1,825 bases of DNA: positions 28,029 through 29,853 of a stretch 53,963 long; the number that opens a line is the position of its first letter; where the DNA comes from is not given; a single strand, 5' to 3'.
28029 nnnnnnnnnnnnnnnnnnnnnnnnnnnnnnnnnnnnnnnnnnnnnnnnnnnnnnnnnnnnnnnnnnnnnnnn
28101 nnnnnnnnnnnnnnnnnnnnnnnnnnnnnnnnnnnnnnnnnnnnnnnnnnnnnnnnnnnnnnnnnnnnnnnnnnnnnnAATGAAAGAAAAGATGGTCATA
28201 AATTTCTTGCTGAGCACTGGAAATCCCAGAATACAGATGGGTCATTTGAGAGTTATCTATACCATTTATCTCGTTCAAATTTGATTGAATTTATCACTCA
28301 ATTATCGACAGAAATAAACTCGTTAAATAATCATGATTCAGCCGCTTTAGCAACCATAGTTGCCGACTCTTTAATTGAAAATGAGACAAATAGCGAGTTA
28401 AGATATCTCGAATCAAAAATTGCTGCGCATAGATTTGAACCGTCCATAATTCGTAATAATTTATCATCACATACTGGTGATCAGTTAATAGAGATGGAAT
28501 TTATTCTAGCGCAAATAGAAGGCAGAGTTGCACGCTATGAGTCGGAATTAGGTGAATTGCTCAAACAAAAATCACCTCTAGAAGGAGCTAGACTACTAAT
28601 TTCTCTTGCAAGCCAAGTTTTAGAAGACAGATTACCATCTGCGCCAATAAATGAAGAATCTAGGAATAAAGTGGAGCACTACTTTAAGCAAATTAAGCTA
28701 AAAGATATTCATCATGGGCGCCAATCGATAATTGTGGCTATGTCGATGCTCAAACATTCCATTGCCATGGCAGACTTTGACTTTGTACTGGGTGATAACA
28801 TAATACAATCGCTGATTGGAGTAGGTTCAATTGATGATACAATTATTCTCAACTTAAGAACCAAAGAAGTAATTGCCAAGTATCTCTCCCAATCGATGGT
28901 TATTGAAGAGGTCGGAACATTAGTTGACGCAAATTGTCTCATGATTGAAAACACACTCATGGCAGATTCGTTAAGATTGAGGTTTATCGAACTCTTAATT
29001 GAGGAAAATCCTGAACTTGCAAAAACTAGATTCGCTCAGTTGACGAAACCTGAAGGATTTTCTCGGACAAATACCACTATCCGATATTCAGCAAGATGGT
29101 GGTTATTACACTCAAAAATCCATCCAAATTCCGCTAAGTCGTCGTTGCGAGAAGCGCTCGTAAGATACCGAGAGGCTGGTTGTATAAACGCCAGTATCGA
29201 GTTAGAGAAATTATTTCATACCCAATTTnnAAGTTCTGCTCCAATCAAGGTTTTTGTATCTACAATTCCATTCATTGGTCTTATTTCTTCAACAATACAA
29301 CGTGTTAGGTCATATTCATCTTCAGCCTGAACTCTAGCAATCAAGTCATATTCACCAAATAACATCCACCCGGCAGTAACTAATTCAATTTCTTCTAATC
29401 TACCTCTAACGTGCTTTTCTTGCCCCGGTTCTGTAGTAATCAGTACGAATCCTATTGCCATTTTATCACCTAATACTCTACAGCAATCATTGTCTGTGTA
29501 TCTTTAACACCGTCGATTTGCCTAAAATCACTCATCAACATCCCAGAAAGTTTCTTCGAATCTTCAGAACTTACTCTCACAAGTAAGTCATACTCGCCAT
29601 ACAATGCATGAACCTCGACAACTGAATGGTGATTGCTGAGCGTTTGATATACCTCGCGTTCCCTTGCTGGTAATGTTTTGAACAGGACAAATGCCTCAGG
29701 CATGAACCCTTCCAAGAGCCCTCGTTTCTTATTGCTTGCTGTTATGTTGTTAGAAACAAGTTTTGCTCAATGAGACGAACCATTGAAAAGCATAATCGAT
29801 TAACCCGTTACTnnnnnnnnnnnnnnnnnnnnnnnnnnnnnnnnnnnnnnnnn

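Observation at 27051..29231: wHTH - NB-ARC - helical-repeat STAND ATPase (AfsR-like architecture) in an archaeon, at the edge of the surface-protein island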

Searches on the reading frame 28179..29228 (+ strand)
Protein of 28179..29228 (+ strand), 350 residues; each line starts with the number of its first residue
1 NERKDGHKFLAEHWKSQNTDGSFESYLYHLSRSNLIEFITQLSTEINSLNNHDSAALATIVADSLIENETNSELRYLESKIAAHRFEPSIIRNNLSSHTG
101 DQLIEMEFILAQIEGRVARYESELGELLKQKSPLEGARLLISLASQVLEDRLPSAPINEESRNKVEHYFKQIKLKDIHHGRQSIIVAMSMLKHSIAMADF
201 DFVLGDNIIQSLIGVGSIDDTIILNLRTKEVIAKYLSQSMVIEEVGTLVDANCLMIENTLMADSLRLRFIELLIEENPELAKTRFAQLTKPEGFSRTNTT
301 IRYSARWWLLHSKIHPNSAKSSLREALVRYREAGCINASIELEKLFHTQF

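Call 52: search_solved_structures(query=A4, max_evalue=10, show_alignments=2)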
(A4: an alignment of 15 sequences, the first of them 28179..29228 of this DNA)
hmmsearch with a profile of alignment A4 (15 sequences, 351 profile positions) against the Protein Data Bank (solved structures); distinct sequences matched with E-value up to 10: 6.
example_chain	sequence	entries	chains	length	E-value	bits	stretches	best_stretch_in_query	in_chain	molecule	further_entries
1aow_A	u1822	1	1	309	0.047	16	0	206-241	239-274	ANNEXIN IV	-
1ann_A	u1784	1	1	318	0.05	15.9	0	206-241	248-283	ANNEXIN IV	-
1i4a_A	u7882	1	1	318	0.051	15.8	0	206-241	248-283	ANNEXIN IV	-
2zoc_A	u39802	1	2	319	0.28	13.4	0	206-241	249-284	Annexin A4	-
9ga6_A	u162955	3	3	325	0.3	13.3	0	206-241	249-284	Annexin A4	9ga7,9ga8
1m9i_A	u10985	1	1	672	2.1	10.5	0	208-262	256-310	Annexin VI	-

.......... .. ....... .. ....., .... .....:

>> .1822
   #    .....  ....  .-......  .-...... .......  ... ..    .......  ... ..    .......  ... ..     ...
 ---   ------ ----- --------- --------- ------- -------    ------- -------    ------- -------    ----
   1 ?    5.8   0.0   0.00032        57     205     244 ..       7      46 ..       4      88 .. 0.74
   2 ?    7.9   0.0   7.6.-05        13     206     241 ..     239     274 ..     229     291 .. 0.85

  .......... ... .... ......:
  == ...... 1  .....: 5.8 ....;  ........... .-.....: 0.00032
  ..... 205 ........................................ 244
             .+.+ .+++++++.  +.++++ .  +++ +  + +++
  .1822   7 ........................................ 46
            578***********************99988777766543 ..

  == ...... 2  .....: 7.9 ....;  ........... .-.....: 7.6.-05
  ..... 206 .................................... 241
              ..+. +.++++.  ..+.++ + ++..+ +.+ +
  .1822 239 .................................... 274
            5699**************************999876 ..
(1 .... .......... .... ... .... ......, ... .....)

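Call 53: search_protein_families(library=pfam, alignment_id=A4, max_evalue=1)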
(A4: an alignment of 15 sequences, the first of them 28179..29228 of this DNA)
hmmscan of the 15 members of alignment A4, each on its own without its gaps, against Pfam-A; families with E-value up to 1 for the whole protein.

A. member 1, window:28179-29228:+ (350 aa): 3 families
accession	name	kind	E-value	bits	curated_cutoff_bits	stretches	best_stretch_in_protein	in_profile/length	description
PF14278.11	TetR_C_8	-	0.022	15.3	26.1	1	16-66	26-75/103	Transcriptional regulator C-terminal region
PF08656.15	DASH_Dad3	-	0.1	13.1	23.1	1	34-82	14-52/76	DASH complex subunit Dad3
PF22200.2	ExsA_N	-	0.37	11.6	27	1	17-80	39-105/136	ExsA N-terminal regulatory domain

B. families by the number of members that match (of 15 scanned): 27 families (the first 25 are shown)
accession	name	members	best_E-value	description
PF14559.12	TPR_19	3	0.002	Tetratricopeptide repeat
PF13428.12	TPR_14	2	9.8e-05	Tetratricopeptide repeat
PF13414.12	TPR_11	2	0.037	TPR repeat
PF13431.12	TPR_17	2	0.096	Tetratricopeptide repeat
PF07719.23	TPR_2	1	0.0012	Tetratricopeptide repeat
PF13177.12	DNA_pol3_delta2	1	0.0018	DNA polymerase III, delta subunit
PF13181.12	TPR_8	1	0.0038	Tetratricopeptide repeat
PF04190.19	GET4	1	0.017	Golgi to ER traffic protein 4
PF14278.11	TetR_C_8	1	0.022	Transcriptional regulator C-terminal region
PF02151.25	UVR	1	0.037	UvrB/uvrC motif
PF22657.2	SSB_1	1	0.042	Another single-strand binding protein family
PF06206.17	CpeT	1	0.079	CpeT/CpcT family (DUF1001)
PF14561.12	TPR_20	1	0.084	Tetratricopeptide repeat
PF05524.18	PEP-utilisers_N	1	0.088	PEP-utilising enzyme, N-terminal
PF08656.15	DASH_Dad3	1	0.1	DASH complex subunit Dad3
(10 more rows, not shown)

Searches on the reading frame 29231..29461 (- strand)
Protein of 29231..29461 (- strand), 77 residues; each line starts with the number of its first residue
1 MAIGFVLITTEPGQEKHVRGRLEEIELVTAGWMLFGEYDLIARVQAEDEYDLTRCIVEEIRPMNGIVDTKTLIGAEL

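Call 60: search_protein_families(library=pfam, proteins=[window:29231-29461:-], max_evalue=0.001)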
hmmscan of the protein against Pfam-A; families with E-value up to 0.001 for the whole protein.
window:29231-29461:- (77 aa): 1 family
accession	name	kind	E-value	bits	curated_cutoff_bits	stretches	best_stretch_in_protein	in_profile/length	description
PF01037.27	AsnC_trans_reg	-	1.2e-11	44.7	25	1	6-73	1-69/73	Lrp/AsnC ligand binding domain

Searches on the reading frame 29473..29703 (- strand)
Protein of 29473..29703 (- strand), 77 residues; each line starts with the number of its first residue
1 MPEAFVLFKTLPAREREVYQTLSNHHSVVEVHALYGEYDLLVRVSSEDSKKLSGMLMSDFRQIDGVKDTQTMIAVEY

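Call 60: search_protein_families(library=pfam, proteins=[window:29473-29703:-], max_evalue=0.001)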
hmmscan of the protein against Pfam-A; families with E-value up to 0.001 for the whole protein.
window:29473-29703:- (77 aa): 1 family
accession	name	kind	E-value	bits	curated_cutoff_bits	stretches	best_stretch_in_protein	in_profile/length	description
PF01037.27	AsnC_trans_reg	-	3.6e-13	49.6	25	1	8-75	3-71/73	Lrp/AsnC ligand binding domain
